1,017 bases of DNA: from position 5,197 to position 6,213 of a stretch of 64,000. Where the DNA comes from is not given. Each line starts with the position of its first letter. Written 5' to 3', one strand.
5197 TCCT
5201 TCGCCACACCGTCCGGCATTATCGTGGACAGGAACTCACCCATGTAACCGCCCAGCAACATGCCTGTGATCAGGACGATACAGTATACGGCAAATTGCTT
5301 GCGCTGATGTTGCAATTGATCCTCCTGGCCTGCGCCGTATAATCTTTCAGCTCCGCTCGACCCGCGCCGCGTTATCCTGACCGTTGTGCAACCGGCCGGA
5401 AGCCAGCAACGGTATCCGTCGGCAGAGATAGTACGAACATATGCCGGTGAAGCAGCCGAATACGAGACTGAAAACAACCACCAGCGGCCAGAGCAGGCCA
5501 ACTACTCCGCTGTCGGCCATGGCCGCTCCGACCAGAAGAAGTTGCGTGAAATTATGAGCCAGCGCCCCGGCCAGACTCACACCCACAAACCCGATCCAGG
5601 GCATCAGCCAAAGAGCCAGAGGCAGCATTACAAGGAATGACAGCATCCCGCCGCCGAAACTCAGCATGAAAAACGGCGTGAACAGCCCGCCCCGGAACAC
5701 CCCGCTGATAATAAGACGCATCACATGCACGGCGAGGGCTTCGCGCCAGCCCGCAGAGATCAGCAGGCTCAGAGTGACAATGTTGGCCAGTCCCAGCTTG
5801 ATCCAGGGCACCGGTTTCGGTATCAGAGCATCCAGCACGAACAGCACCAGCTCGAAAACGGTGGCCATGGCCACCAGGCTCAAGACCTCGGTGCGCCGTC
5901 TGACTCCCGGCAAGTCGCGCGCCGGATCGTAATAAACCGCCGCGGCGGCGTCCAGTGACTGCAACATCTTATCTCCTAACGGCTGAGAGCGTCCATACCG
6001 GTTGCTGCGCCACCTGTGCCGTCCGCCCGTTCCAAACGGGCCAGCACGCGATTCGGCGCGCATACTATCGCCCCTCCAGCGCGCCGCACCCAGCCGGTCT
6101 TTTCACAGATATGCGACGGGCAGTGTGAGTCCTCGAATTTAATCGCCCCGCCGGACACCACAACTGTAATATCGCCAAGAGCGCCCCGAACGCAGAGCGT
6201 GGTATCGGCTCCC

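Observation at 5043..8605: Operon resembling the core of the Listeria flavin-based extracellular electron transfer locus, in a diderm bacterium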

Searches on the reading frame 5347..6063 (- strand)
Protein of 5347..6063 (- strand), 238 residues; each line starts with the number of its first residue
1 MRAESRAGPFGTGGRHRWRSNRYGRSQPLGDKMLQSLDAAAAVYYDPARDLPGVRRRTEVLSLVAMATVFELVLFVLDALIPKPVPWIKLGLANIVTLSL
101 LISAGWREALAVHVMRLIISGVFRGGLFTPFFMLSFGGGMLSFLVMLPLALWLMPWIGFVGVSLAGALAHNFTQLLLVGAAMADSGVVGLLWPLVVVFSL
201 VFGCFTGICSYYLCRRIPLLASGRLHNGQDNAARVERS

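Call 3: search_protein_families(library=pfam, proteins=[window:5347-6063:-], max_evalue=0.01)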
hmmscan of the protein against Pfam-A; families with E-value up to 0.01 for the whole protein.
window:5347-6063:- (238 aa): 1 family
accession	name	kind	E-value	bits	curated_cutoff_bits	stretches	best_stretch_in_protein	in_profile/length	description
PF07456.16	Hpre_diP_synt_I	-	7.2e-33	114.1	30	1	71-212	5-146/147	Heptaprenyl diphosphate synthase component I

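Call 4: search_protein_families(library=ncbifam, proteins=[window:5347-6063:-], max_evalue=0.01)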
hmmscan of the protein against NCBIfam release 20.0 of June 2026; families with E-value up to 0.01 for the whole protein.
window:5347-6063:- (238 aa): 0 families

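Call 32: search_solved_structures(query=window:5347-5967:-, max_evalue=1)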
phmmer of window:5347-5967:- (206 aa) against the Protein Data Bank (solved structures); distinct sequences matched with E-value up to 1: 0.

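Call 51: find_homologous_proteins(query=window:5350-5967:-, max_evalue=0.001)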
Query window:5350-5967:- (206 aa): 523 proteins with E <= 0.001 among 2875 candidates; the best 120 are listed.
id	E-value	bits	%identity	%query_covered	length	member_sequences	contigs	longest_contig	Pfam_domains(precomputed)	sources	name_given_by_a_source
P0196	1.4e-125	435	99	100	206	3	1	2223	PF07456.17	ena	-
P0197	2.1e-101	356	84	97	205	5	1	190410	PF07456.17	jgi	-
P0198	9.1e-90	318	75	95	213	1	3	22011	PF07456.17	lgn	-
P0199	3.0e-86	306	75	94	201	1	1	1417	PF07456.17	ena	-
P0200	2.0e-78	281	73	85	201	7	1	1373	PF07456.17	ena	-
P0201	4.2e-78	280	73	85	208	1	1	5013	PF07456.17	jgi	jgi:heptaprenyl diphosphate synthase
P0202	8.5e-75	269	65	92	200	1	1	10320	PF07456.17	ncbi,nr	ncbi:MAG: Gx transporter family protein [Candidatus Glassbacteria bacterium]|nr:Gx transporter famil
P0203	1.8e-74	268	69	90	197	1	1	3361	PF07456.17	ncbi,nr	ncbi:MAG: Gx transporter family protein [Gemmatimonadota bacterium]|nr:Gx transporter family protein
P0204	4.8e-74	267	73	84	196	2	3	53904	PF07456.17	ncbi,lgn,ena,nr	ncbi:MAG TPA: Gx transporter family protein [archaeon]|nr:Gx transporter family protein [archaeon]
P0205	5.5e-73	263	69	88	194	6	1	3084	PF07456.17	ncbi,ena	-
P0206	1.7e-72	262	64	87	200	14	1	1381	PF07456.17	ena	-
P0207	9.7e-72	259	66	87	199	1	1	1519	PF07456.17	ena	-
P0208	5.2e-71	257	70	86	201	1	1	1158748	PF07456.17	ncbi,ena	-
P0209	1.3e-70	255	64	87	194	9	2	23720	PF07456.17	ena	-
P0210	1.8e-70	255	68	88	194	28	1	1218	PF07456.17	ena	-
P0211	7.5e-70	253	69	84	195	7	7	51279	PF07456.17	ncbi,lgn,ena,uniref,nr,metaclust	ncbi:MAG: hypothetical protein A3F83_08615 [Candidatus Glassbacteria bacterium RIFCSPLOWO2_12_FULL_5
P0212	1.0e-69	252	64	87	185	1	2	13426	PF07456.17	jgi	-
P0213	1.4e-69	252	68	86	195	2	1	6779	PF07456.17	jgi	-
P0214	2.4e-69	251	70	83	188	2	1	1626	PF07456.17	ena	-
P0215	1.0e-68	249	66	87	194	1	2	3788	PF07456.17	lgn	-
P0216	1.1e-68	249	63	89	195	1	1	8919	PF07456.17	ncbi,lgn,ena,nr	ncbi:MAG: Gx transporter family protein [Candidatus Glassbacteria bacterium]|nr:Gx transporter famil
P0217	7.2e-68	246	68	80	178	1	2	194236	PF07456.17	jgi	jgi:uncharacterized membrane protein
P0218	1.6e-67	245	65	83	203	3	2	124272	PF07456.17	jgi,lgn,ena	-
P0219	2.3e-67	245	63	93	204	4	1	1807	PF07456.17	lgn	-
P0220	4.1e-67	244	66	81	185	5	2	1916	PF07456.17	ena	-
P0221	1.0e-66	243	66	86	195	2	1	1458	PF07456.17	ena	-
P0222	1.5e-66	242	67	83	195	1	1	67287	PF07456.17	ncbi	ncbi:Gx transporter family protein [Gemmatimonadota bacterium]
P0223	2.1e-66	242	66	83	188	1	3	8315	PF07456.17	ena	-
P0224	2.0e-64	235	63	86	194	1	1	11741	PF07456.17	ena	-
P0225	3.0e-63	231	59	94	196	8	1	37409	PF07456.17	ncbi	-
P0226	1.5e-44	170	63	61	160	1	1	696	PF07456.17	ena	-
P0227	7.1e-20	90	38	81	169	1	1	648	PF07456.17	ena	-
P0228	3.9e-19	87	40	78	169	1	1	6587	PF07456.17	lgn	-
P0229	2.6e-18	85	34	79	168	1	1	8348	PF07456.17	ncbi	-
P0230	1.6e-17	82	40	83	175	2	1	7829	PF07456.17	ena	-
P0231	6.5e-17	80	36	80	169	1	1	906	PF07456.17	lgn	-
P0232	7.3e-17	80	36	78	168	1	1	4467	PF07456.17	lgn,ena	-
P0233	9.2e-17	80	34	85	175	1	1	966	PF07456.17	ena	-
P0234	1.9e-16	78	35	80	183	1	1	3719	PF07456.17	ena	-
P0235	2.8e-16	78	41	76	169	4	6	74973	PF07456.17,PF12822.13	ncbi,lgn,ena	-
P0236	3.1e-16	78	37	78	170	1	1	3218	PF07456.17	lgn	-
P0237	3.3e-16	78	36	78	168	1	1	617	PF07456.17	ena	-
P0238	3.6e-16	78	34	85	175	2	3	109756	PF07456.17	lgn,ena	-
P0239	3.8e-16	77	35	80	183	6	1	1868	PF07456.17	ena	-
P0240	5.1e-16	77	35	79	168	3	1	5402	PF07456.17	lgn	-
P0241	5.2e-16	77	34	85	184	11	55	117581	PF07456.17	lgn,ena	-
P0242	5.5e-16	77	43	75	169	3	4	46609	PF07456.17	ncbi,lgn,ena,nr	ncbi:MAG: Gx transporter family protein [Clostridium sp.]|nr:Gx transporter family protein [Clostrid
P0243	6.5e-16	77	38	69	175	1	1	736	PF07456.17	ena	-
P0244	7.7e-16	77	38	83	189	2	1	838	PF07456.17,PF12822.13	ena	-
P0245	7.9e-16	76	34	79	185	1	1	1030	PF07456.17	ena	-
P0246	9.7e-16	76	35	80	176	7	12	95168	PF07456.17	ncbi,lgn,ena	-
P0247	9.8e-16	76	38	86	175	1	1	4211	PF07456.17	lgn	-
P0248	1.3e-15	76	35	79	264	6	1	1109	PF07456.17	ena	-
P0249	1.5e-15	76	34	82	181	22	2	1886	PF07456.17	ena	-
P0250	1.9e-15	75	36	77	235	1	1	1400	PF07456.17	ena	-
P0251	2.0e-15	75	35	78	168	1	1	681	PF07456.17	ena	-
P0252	2.9e-15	75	37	74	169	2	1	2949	PF07456.17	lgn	-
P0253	3.6e-15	74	34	79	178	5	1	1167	PF07456.17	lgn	-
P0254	3.6e-15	74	35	79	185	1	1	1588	PF07456.17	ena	-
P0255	4.2e-15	74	34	78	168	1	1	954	PF07456.17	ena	-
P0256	4.3e-15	74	33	86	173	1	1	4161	PF07456.17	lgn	-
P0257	4.4e-15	74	34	73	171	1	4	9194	PF07456.17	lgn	-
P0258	4.9e-15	74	36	82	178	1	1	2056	PF07456.17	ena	-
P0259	5.5e-15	74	36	78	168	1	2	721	PF07456.17,PF12822.13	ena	-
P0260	5.6e-15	74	33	78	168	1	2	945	PF07456.17,PF12822.13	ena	-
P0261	6.6e-15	73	35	78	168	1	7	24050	PF07456.17,PF12822.13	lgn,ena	-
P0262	6.7e-15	73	37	79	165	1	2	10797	PF07456.17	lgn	-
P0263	9.8e-15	73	38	65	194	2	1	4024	PF07456.17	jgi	-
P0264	1.1e-14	73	37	79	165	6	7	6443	PF07456.17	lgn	-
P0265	1.2e-14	73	34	77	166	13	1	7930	PF07456.17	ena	-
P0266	1.2e-14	73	35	78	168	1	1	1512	PF07456.17,PF12822.13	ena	-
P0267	1.2e-14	73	34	69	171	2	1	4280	PF07456.17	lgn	-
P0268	1.3e-14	72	35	77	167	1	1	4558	PF07456.17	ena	-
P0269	1.4e-14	72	38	62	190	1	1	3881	PF07456.17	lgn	-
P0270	1.4e-14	72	35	77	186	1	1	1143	PF07456.17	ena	-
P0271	1.5e-14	72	35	77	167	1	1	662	PF07456.17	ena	-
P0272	1.7e-14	72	37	79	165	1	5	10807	PF07456.17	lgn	-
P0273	1.8e-14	72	35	78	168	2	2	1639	PF07456.17,PF12822.13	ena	-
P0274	1.9e-14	72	32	83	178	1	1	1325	PF07456.17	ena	-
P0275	1.9e-14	72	32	83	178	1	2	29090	PF07456.17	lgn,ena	-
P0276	2.1e-14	72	37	77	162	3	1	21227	PF07456.17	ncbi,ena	-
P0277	2.4e-14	72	32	78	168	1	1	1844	PF07456.17,PF12822.13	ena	-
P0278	2.4e-14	72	33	76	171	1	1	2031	PF07456.17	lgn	-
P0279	2.6e-14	72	34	78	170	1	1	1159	PF07456.17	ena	-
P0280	2.7e-14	71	34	79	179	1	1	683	PF07456.17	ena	-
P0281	3.1e-14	71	32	78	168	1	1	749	PF07456.17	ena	-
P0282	3.3e-14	71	33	79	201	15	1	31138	PF07456.17,PF12822.13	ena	-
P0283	3.5e-14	71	40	75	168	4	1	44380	PF07456.17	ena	-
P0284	4.3e-14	71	32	78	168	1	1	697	PF07456.17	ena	-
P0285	4.6e-14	71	34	83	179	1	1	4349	PF07456.17,PF12822.13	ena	-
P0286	4.8e-14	71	39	79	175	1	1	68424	PF07456.17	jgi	jgi:uncharacterized membrane protein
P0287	5.2e-14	71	38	68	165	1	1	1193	PF07456.17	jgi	jgi:heptaprenyl diphosphate synthase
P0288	5.4e-14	70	32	78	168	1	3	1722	PF07456.17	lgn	-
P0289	6.6e-14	70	35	72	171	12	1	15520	PF07456.17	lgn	-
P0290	8.0e-14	70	35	78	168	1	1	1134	PF07456.17,PF12822.13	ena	-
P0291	8.4e-14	70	32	78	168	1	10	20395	PF07456.17,PF12822.13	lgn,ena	-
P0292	1.0e-13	70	36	63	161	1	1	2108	PF07456.17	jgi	jgi:heptaprenyl diphosphate synthase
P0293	1.0e-13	70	36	83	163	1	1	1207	PF07456.17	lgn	-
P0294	1.1e-13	69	32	78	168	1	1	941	PF07456.17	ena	-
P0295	1.2e-13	69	37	69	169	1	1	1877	PF07456.17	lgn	-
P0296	1.2e-13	69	35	79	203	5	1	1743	PF07456.17,PF12822.13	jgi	jgi:heptaprenyl diphosphate synthase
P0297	1.2e-13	69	35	78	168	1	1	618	PF07456.17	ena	-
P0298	1.3e-13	69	36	69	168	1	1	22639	PF07456.17,PF12822.13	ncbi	-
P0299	1.4e-13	69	36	74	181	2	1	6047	PF07456.17,PF12822.13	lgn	-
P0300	1.4e-13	69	32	78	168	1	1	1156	PF07456.17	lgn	-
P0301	1.5e-13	69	36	63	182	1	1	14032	PF07456.17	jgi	jgi:uncharacterized membrane protein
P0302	1.6e-13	69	31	79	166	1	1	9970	PF07456.17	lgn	-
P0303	1.7e-13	69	41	64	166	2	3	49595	PF07456.17,PF12822.13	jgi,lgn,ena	-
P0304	1.9e-13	69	35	79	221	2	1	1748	PF07456.17,PF12822.13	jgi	jgi:heptaprenyl diphosphate synthase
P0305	2.4e-13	68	38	78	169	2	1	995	PF07456.17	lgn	-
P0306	2.5e-13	68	31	69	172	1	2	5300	PF07456.17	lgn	-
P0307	2.5e-13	68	32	78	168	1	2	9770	PF07456.17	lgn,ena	-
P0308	2.5e-13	68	36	78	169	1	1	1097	PF07456.17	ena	-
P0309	2.6e-13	68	33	87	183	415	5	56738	PF07456.17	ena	-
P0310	2.9e-13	68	33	78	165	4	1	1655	PF07456.17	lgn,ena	-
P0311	3.3e-13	68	35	77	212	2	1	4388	PF07456.17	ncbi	-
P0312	3.3e-13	68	36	73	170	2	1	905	PF07456.17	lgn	-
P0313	3.7e-13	68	34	78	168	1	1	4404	PF07456.17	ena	-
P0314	3.7e-13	68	35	78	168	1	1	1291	PF07456.17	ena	-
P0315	3.9e-13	68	35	78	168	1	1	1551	PF07456.17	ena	-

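Call 52: find_encoding_contigs(protein=P0235, flank=7000, max_places=1)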
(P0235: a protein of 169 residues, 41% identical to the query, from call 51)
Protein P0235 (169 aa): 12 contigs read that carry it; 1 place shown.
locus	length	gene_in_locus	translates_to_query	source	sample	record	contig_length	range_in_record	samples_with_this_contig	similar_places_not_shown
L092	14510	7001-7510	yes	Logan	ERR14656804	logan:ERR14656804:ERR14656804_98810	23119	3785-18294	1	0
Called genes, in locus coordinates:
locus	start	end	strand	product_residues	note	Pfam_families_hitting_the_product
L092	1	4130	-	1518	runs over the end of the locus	PF00395:SLH, PF08308:PEGA (faint), PF07550:Shr-like_HID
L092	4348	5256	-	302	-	PF00126:HTH_1, PF03466:LysR_substrate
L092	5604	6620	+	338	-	PF02424:ApbE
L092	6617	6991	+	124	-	PF07009:NusG_II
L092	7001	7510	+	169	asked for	PF12822:ECF_trnsprt (weak), PF07456:Hpre_diP_synt_I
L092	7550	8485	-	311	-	PF13228:DUF4037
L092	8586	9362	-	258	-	PF04203:Sortase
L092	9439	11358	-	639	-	PF08341:TED, PF12892:FctA, PF05738:Cna_B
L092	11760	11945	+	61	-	PF20037:DUF6440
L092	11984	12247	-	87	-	-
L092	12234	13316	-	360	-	-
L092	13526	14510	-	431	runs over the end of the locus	-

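Call 53: find_encoding_contigs(protein=P0238, flank=7000, max_places=1)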
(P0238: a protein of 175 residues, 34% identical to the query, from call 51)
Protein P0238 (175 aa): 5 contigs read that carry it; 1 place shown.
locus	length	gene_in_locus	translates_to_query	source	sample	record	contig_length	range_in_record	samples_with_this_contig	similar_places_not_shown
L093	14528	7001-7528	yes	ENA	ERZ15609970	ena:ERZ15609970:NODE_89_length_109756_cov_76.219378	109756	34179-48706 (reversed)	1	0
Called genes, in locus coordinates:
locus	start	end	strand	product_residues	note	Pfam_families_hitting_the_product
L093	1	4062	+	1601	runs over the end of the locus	PF00395:SLH (weak), PF04205:FMN_bind, PF20585:Pectate_lyase_5, PF13229:Beta_helix, PF07550:Shr-like_HID (weak), PF14889:PBP-Tp47_a, PF14888:PBP-Tp47_c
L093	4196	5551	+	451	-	PF04205:FMN_bind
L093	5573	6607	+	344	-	PF02424:ApbE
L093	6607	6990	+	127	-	PF07009:NusG_II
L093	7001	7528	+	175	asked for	PF07456:Hpre_diP_synt_I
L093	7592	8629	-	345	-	PF00395:SLH (weak)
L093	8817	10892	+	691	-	PF01368:DHH, PF02272:DHHA1, PF17768:RecJ_OB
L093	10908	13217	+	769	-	PF13328:HD_4, PF01966:HD, PF04607:RelA_SpoT, PF02824:TGS, PF19296:RelA_AH, PF28438:RelA_RIS, PF13291:ACT_4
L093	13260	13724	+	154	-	PF02580:Tyr_Deacylase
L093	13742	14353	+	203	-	PF00753:Lactamase_B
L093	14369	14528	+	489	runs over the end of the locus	PF04055:Radical_SAM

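Call 54: find_encoding_contigs(protein=P0286, flank=7000, max_places=1)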
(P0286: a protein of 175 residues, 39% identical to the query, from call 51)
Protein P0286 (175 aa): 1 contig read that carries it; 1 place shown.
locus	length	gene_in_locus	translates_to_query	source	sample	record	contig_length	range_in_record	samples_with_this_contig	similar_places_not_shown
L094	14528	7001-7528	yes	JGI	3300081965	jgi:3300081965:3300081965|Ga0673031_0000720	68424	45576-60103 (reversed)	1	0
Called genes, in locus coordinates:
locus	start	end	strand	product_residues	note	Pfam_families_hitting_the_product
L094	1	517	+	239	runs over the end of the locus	PF02361:CbiQ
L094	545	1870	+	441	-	PF13375:RnfC_N, PF01512:Complex1_51K, PF14697:Fer4_21 (faint), PF13183:Fer4_8 (faint), PF10531:SLBB, PF12797:Fer4_2 (faint), PF12838:Fer4_7 (faint), PF13237:Fer4_10 (weak), +1 more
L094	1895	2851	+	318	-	PF03116:NQR2_RnfD_RnfE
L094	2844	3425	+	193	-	PF04205:FMN_bind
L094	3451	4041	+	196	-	PF02508:Rnf-Nqr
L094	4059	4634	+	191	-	PF02508:Rnf-Nqr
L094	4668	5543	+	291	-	PF04060:FeS, PF13187:Fer4_9 (weak), PF14697:Fer4_21 (weak), PF12838:Fer4_7, PF13187:Fer4_9 (weak), PF00037:Fer4, PF12837:Fer4_6 (weak), PF13237:Fer4_10 (weak), +2 more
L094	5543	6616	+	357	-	PF02424:ApbE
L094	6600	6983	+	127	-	PF07009:NusG_II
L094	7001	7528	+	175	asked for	PF07456:Hpre_diP_synt_I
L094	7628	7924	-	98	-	-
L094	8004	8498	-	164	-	PF03479:PCC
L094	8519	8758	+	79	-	-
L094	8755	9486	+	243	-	-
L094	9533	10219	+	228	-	PF07027:DUF1318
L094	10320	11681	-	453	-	PF01554:MatE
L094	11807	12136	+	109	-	-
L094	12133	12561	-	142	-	PF00436:SSB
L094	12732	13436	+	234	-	PF01553:Acyltransferase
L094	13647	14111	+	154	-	-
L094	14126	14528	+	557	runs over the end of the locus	PF00753:Lactamase_B, PF12706:Lactamase_B_2, PF23023:Anti-Pycsar_Apyc1 (faint), PF22505:RNase_J_b_CASP, PF07521:RMMBL, PF17770:RNase_J_C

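Call 65: predict_structure(alignment_id=A4)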
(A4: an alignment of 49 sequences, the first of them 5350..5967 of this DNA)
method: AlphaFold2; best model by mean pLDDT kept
length: 206 residues; sequences in the alignment: 49
mean_pLDDT: 87.1   pTM: 0.79
mean pLDDT of the five models: 87.1, 86.3, 86.2, 85.8, 84.8
residues with pLDDT >= 90: 138; 70-90: 34; 50-70: 33; < 50: 1
segments of 3 or more residues with pLDDT < 50: none
pLDDT, mean of each block of 10 residues (from residue 1): 56 80 89 93 88 73 95 94 94 91 95 98 97 97 95 96 95 96 80 59 54
secondary structure, 60 per line:
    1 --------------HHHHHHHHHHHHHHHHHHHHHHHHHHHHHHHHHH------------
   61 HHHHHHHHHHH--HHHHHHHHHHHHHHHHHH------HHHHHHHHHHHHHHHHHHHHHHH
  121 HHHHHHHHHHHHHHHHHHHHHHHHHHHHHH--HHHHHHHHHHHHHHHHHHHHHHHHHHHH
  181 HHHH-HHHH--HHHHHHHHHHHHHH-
elements in order: H15-48 H61-71 H74-91 H98-150 H153-184 H186-189 H192-205

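Call 69: fold_search(model_id=the predicted structure, library=pdb)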
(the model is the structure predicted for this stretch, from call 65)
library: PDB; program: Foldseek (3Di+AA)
matches with E <= 10: 176; with E <= 0.001: 0
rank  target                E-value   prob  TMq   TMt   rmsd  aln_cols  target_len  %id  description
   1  5kc0                  2.0e-02  1.00  0.58  0.69   4.7       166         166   13  Crystal structure of TmRibU, hexagonal crystal form (released 2016-06-29)
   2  3p5n_A                2.6e-02  1.00  0.59  0.71   4.0       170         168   15  Structure and mechanism of the S component of a bacterial ECF transporter (released 2010-11-03)
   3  3rlb_A                2.8e-02  0.96  0.33  0.36   9.0       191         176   21  Crystal structure at 2.0 A of the S-component for thiamin from an ECF-type ABC transporter (released 2011-06-29)
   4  3rlb_B                5.8e-02  0.94  0.35  0.39   7.5       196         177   19  Crystal structure at 2.0 A of the S-component for thiamin from an ECF-type ABC transporter (released 2011-06-29)
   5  5kc4_E                6.7e-02  1.00  0.57  0.70   4.5       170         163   14  Structure of TmRibU, orthorhombic crystal form (released 2016-06-29)
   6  4huq_S                6.7e-02  1.00  0.56  0.67   4.8       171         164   16  Crystal Structure of a transporter (released 2013-04-17)
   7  4muu_A                8.8e-02  0.97  0.37  0.42   7.3       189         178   15  Structure of ThiT with pyrithiamine bound (released 2014-09-17)
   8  4dve_A                1.0e-01  1.00  0.56  0.60   4.1       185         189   13  Crystal structure at 2.1 A of the S-component for biotin from an ECF-type ABC transporter (released 2012-08-29)
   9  4rfs_S                1.2e-01  0.98  0.42  0.46   8.0       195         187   18  Structure of a pantothenate energy coupling factor transporter (released 2014-12-24)
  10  4tkr_A                1.3e-01  0.99  0.45  0.49   7.6       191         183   17  Native-SAD phasing for ThiT from Listeria monocytogenes serovar. (released 2014-06-18)
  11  4dve_C                1.3e-01  1.00  0.54  0.58   4.5       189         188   15  Crystal structure at 2.1 A of the S-component for biotin from an ECF-type ABC transporter (released 2012-08-29)
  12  4tkr_B                2.1e-01  0.97  0.45  0.49   7.2       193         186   17  Native-SAD phasing for ThiT from Listeria monocytogenes serovar. (released 2014-06-18)
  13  5kbw_A                2.5e-01  1.00  0.57  0.67   4.9       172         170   13  Crystal structure of TmRibU, the riboflavin-binding S subunit from the Thermotoga maritima ECF transporter (released 2016-06-29)
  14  5edl                  2.8e-01  0.99  0.54  0.56   6.7       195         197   14  Crystal structure of an S-component of ECF transporter (released 2016-08-17)
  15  5kbw_B                3.9e-01  1.00  0.57  0.67   4.5       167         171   14  Crystal structure of TmRibU, the riboflavin-binding S subunit from the Thermotoga maritima ECF transporter (released 2016-06-29)
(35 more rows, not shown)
